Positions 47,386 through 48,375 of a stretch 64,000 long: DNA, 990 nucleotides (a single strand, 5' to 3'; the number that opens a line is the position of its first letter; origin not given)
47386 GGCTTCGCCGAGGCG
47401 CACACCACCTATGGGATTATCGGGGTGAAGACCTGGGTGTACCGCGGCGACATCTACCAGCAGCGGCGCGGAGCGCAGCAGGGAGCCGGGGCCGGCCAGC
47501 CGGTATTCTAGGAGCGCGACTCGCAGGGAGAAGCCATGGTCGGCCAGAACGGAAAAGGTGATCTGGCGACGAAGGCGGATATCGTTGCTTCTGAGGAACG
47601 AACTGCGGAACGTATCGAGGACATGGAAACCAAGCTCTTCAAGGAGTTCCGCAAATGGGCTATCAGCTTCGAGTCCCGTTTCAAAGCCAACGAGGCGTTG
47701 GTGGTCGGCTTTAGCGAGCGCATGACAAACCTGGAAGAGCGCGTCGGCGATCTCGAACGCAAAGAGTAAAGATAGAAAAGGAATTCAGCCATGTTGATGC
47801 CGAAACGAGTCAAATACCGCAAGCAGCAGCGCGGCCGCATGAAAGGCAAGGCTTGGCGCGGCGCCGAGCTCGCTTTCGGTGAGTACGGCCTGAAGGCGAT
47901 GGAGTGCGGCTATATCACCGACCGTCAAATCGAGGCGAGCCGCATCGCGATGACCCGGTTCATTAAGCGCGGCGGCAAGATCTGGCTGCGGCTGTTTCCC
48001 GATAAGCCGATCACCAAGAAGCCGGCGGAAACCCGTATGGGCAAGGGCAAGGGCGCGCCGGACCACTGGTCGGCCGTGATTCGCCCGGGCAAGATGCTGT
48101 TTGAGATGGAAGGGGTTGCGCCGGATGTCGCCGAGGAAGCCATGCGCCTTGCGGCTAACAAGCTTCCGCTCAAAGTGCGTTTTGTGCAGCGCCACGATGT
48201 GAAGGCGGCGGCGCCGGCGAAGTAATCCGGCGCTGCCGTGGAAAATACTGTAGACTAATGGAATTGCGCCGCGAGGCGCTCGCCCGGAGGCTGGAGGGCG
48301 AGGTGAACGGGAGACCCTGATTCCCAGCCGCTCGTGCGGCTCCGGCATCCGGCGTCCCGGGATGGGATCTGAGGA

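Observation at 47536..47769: Extra 77-aa coiled-coil ORF inserted between rpsC (S3) and rplP (L16) in the S10 operon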

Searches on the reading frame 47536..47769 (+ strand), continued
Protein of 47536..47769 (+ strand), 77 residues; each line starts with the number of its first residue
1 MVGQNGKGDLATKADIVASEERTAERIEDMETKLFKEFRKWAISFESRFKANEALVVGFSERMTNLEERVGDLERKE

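Call 41: search_solved_structures(query=A1, max_evalue=1)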
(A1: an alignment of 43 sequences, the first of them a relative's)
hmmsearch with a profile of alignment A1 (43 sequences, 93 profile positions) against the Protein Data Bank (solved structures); distinct sequences matched with E-value up to 1: 4.
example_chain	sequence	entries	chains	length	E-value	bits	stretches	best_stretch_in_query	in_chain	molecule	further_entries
8gmh_C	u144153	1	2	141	0.2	14.8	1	7-91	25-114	LapA4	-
2oqq_A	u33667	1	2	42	0.49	13.5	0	77-92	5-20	Transcription factor HY5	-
8bd7_D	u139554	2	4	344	0.76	12.9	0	24-82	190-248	Intraflagellar transport protein 46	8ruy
6z0l_A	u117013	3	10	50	0.87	12.8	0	69-90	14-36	Positive Strand | 'Positive' Strand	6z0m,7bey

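Call 48: list_cluster_members(proteins=[P0140, P0151, P0156, P0172, P0183, P0203, P0123, P0136, P0222, P0225])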
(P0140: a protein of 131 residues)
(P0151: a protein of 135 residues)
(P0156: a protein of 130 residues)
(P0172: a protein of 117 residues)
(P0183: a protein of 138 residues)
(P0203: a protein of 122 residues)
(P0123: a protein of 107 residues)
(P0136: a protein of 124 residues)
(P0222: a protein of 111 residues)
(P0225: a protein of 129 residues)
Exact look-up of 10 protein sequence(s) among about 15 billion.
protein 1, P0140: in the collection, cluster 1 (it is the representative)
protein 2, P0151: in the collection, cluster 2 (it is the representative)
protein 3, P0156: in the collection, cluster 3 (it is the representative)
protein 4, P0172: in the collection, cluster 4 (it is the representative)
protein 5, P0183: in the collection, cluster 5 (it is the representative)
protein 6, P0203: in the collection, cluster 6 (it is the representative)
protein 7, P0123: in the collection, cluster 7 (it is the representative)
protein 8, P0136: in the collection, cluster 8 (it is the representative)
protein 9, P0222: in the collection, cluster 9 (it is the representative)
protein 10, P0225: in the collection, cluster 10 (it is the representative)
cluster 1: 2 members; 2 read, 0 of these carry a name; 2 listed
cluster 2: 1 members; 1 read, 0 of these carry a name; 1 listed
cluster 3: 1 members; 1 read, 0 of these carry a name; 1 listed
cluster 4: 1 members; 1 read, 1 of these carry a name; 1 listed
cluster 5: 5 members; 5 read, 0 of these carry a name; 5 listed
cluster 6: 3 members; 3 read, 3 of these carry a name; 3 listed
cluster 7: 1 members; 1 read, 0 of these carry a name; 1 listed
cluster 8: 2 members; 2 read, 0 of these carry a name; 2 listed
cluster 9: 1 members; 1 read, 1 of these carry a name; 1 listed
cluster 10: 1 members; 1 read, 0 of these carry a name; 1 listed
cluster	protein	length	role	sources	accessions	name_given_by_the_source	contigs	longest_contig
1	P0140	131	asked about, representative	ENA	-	-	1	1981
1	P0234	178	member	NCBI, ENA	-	-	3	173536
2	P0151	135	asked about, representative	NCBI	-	-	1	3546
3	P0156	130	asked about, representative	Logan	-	-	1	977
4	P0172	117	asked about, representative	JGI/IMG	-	uncharacterized protein YceH (UPF0502 family)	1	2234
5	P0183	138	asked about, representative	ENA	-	-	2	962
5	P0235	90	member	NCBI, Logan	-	-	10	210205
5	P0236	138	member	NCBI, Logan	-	-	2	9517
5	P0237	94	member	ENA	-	-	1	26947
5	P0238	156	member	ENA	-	-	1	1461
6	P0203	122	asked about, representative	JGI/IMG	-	succinylarginine dihydrolase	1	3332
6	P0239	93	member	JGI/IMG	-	hypothetical protein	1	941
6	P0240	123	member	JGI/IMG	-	hypothetical protein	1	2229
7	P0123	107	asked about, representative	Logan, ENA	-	-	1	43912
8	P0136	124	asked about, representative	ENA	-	-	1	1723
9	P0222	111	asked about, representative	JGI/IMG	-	hypothetical protein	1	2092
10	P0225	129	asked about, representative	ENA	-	-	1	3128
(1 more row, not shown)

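Call 49: find_encoding_contigs(protein=P0235, flank=3000, max_places=4)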
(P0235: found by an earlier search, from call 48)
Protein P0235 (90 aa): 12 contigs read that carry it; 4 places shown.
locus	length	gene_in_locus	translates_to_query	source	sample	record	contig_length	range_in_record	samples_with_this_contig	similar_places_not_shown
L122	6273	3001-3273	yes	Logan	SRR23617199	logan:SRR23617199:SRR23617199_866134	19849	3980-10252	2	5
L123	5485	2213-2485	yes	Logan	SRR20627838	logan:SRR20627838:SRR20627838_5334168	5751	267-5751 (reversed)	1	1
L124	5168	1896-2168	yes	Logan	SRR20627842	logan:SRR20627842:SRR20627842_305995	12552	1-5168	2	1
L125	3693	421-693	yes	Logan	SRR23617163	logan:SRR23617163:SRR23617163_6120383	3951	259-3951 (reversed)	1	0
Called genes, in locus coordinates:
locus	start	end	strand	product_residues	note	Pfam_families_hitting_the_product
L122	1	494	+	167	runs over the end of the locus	PF00293:NUDIX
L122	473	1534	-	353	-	PF14486:DUF4432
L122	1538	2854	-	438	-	PF25954:Beta-barrel_RND_2 (faint), PF25975:CzcB_C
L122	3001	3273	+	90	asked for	-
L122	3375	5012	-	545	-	PF13620:CarboxypepD_reg, PF13715:CarbopepD_reg_2 (faint), PF17802:SpaA (faint), PF22904:NOMO1-like_2nd (faint), PF00775:Dioxygenase_C (faint), PF09430:EMC7_beta-sandw (faint), PF17210:SdrD_B (faint), PF13620:CarboxypepD_reg (weak), +1 more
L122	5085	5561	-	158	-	-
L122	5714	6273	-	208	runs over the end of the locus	-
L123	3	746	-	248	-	?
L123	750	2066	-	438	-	PF25954:Beta-barrel_RND_2 (faint), PF25975:CzcB_C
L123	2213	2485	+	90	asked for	-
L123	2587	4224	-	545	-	PF13620:CarboxypepD_reg, PF13715:CarbopepD_reg_2 (faint), PF17802:SpaA (faint), PF22904:NOMO1-like_2nd (faint), PF00775:Dioxygenase_C (faint), PF09430:EMC7_beta-sandw (faint), PF17210:SdrD_B (faint), PF13620:CarboxypepD_reg (weak), +1 more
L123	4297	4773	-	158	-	-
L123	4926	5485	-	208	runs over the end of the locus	-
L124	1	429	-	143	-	?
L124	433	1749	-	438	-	PF25954:Beta-barrel_RND_2 (faint), PF25975:CzcB_C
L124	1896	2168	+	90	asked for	-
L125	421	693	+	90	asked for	-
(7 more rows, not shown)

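Call 50: find_encoding_contigs(protein=P0048, flank=3000, max_places=4)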
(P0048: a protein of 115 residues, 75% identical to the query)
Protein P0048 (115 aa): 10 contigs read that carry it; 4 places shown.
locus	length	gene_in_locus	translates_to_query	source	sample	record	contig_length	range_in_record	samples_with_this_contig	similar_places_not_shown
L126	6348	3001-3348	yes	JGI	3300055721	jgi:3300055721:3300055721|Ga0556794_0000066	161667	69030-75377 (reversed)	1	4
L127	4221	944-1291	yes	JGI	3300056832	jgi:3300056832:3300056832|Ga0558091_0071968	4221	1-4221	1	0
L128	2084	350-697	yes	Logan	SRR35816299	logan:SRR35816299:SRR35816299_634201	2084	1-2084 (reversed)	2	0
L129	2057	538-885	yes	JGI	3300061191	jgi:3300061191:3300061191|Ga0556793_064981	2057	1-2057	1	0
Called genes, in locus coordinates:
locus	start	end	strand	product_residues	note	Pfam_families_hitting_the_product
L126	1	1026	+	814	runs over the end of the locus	PF12704:MacB_PCD, PF02687:FtsX, PF12704:MacB_PCD, PF02687:FtsX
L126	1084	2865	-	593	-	PF00128:Alpha-amylase, PF16657:Malt_amylase_C, PF23915:SusG_C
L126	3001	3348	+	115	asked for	-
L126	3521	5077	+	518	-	PF02541:Ppx-GppA, PF21447:Ppx-GppA_III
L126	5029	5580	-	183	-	PF00300:His_Phos_1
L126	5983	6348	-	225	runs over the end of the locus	PF05891:Methyltransf_PK (weak), PF13847:Methyltransf_31 (weak), PF08241:Methyltransf_11, PF08242:Methyltransf_12, PF13649:Methyltransf_25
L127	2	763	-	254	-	?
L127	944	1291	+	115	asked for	-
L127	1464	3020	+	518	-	PF02541:Ppx-GppA, PF21447:Ppx-GppA_III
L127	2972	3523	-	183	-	PF00300:His_Phos_1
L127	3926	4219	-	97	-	?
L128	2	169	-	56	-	?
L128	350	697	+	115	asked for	-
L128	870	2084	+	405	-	?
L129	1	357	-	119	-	?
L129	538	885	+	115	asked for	-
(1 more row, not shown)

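Call 51: find_encoding_contigs(protein=P0009, flank=3000, max_places=3)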
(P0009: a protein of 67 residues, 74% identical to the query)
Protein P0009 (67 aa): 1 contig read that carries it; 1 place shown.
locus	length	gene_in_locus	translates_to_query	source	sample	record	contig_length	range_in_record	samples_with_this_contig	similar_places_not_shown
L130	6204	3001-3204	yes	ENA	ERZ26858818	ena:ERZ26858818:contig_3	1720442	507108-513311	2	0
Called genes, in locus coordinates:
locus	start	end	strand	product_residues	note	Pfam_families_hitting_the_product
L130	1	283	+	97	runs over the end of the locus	PF00276:Ribosomal_L23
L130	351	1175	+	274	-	PF00181:Ribosomal_L2_N, PF03947:Ribosomal_L2_C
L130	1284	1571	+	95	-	PF00203:Ribosomal_S19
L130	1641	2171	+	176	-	PF00237:Ribosomal_L22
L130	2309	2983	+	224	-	PF07650:KH_2, PF00189:Ribosomal_S3_C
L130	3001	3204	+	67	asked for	-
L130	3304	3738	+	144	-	PF00252:Ribosomal_L16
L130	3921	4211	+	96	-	PF00831:Ribosomal_L29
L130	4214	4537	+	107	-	PF00366:Ribosomal_S17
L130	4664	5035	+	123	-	PF00238:Ribosomal_L14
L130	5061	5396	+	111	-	PF00467:KOW (faint), PF17136:ribosomal_L24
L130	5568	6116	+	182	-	PF00281:Ribosomal_L5, PF00673:Ribosomal_L5_C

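Call 52: find_encoding_contigs(protein=P0004, flank=3000, max_places=3)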
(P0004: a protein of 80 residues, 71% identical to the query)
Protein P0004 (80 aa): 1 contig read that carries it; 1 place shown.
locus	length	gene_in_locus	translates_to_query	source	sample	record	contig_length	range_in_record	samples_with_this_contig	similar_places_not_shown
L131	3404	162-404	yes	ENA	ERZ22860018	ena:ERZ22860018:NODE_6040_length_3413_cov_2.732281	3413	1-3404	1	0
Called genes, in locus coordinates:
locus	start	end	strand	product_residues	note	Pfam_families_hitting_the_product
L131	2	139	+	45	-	?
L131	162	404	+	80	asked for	-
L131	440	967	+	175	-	-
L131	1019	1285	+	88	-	PF00831:Ribosomal_L29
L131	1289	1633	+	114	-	PF00366:Ribosomal_S17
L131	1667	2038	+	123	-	PF00238:Ribosomal_L14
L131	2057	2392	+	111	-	PF17136:ribosomal_L24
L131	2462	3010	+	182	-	PF00281:Ribosomal_L5, PF00673:Ribosomal_L5_C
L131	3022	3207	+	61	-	PF00253:Ribosomal_S14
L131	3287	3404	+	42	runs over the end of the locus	?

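Call 56: search_protein_families(library=pfam, proteins=[L036:612-2366:+, L036:2665-3249:+, L034:1309-2265:+, L034:2768-3913:+], max_evalue=0.00001)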
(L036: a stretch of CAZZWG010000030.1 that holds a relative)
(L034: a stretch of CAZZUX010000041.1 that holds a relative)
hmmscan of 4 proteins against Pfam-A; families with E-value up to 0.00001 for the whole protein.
L036:612-2366:+ (584 aa): 1 family
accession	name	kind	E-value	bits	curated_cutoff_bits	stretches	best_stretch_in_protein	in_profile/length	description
PF00128.31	Alpha-amylase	-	3.5e-19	69.8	22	1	113-198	13-97/446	Alpha amylase, catalytic domain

L036:2665-3249:+ (194 aa): 1 family
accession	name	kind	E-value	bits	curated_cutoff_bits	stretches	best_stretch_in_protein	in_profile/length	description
PF00293.34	NUDIX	-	3.4e-11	43.7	21.1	1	49-159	3-118/134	NUDIX domain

L034:1309-2265:+ (318 aa): 4 families
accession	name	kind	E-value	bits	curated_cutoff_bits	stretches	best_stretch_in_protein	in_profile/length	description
PF00448.28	SRP54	-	7.3e-76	254.6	22.7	1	117-316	2-195/196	SRP54-type protein, GTPase domain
PF02881.24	SRP54_N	-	4e-12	46.6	22.4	1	32-98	1-75/75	SRP54-type protein, helical bundle domain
PF13401.12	AAA_22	-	5.4e-06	27.2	27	0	117-226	6-110/130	AAA domain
PF13604.12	AAA_30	-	5.8e-06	26.6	27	0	118-214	20-104/191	AAA domain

L034:2768-3913:+ (381 aa): 3 families
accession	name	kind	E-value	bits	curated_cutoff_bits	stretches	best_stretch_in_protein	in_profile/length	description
PF01872.23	RibD_C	-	4.6e-37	128.2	24.1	1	163-355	1-179/197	RibD C-terminal domain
PF00383.29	dCMP_cyt_deam_1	-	4.8e-21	75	25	1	13-115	3-101/102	Cytidine and deoxycytidylate deaminase zinc-binding region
PF14437.12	MafB19-deam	-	7.6e-11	42.5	27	1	15-118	4-103/142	MafB19-like deaminase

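Call 66: search_protein_families(library=phrogs, alignment_id=A1, max_evalue=0.001)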
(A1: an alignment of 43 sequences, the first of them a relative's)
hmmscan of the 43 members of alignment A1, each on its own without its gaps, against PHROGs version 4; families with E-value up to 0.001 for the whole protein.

A. member 1, P0001 (77 aa): 0 families

B. families by the number of members that match (of 43 scanned): 9 families
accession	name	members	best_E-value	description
phrog_6701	-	5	1.2e-08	-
phrog_5553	-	5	2.4e-07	-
phrog_12015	-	4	1.4e-06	-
phrog_9415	-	3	1.1e-06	-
phrog_9427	-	2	0.0005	head maturation protease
phrog_2990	-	1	4.6e-05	-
phrog_1009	-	1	0.00011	-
phrog_5225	-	1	0.0009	-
phrog_699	-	1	0.00098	-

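Call 67: search_protein_families(library=padloc, alignment_id=A1, max_evalue=0.001)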
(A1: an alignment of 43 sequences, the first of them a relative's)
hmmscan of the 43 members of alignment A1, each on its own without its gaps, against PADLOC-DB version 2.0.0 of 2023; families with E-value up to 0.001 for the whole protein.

A. member 1, P0001 (77 aa): 0 families

B. families by the number of members that match (of 43 scanned): 3 families
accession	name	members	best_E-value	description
PDLC00006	DruC1|DruC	1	0.00046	Unknown function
PDLC00466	JetA1|JetA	1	0.00086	DUF5716 domain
PDLC00453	JetA1|JetA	1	0.00095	DUF5716 domain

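Call 70: find_homologous_proteins(query=A2, max_evalue=0.00001)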
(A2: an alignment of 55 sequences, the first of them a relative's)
Query A2 (55 sequences) (77 aa, profile of the alignment): 151 proteins with E <= 0.00001 among 8000 candidates; the best 120 are listed.
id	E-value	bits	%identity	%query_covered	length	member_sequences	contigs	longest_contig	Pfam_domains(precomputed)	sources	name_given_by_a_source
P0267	3.4e-29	119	38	73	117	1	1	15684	PF01442.24,PF03037.21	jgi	-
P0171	9.3e-29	118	38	73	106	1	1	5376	PF01442.24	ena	-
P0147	8.6e-28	114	41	70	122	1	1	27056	-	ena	-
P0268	2.0e-27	113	38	88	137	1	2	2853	PF01442.24,PF23991.2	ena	-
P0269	7.0e-27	112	43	87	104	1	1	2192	-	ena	-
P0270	1.2e-26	111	40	68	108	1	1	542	-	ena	-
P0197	9.5e-26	108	37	68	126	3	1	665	-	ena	-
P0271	1.7e-25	107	38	79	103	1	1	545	-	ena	-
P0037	2.3e-25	107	66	86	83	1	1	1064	-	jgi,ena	jgi:hypothetical protein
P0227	3.5e-25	106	41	66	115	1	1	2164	PF10805.15,PF23991.2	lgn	-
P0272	3.6e-25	106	37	68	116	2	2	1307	-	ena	-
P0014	4.1e-25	106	68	86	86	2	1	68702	-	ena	-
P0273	4.2e-25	106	37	68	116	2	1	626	-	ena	-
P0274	4.9e-25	106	43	79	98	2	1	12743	-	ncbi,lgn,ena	-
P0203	6.3e-25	105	38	69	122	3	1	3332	-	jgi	jgi:succinylarginine dihydrolase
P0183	1.1e-24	104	33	91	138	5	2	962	-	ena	-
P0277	1.5e-24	104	35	91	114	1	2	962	PF10805.15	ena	-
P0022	4.4e-23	99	64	91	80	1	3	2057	PF10805.15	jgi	jgi:hypothetical protein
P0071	6.3e-23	99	74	61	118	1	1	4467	PF10805.15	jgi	jgi:phage shock protein A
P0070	1.3e-22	98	74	61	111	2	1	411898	-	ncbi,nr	ncbi:MAG TPA: hypothetical protein VHU83_08840 [Bryobacteraceae bacterium]|nr:hypothetical protein [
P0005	1.7e-22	97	68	97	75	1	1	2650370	-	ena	-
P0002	2.1e-22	97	87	97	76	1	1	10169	-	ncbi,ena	-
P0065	3.8e-22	96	79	62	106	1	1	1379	PF10805.15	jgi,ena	-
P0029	7.6e-22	95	79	69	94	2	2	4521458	-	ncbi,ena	-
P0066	1.2e-21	95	67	74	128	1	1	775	PF10805.15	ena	-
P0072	2.2e-21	94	74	61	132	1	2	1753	PF10805.15,PF02646.23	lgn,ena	-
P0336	9.9e-21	92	74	61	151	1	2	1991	PF10779.15,PF10805.15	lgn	-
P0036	4.3e-20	90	80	71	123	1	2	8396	-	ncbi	-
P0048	5.7e-20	89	75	69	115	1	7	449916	-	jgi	jgi:hypothetical protein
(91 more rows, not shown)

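Call 72: fold_search(model_id=the predicted structure, library=pdb)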
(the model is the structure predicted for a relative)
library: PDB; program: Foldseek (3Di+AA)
matches with E <= 10: 0; with E <= 0.001: 0
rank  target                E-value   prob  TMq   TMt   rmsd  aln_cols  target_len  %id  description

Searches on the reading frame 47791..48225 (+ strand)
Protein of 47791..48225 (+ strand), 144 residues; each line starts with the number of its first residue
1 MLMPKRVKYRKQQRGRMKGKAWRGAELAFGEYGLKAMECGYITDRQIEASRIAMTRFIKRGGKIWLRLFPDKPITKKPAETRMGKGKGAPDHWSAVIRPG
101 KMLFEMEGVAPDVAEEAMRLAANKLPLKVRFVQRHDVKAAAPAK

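Call 3: search_protein_families(library=pfam, proteins=[window:47791-48225:+], max_evalue=1)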
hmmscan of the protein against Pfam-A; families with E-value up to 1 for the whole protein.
window:47791-48225:+ (144 aa): 1 family
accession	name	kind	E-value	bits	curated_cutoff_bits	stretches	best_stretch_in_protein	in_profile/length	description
PF00252.24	Ribosomal_L16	-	3.1e-53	179.7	27.9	1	4-132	1-132/132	Ribosomal protein L16p/L10e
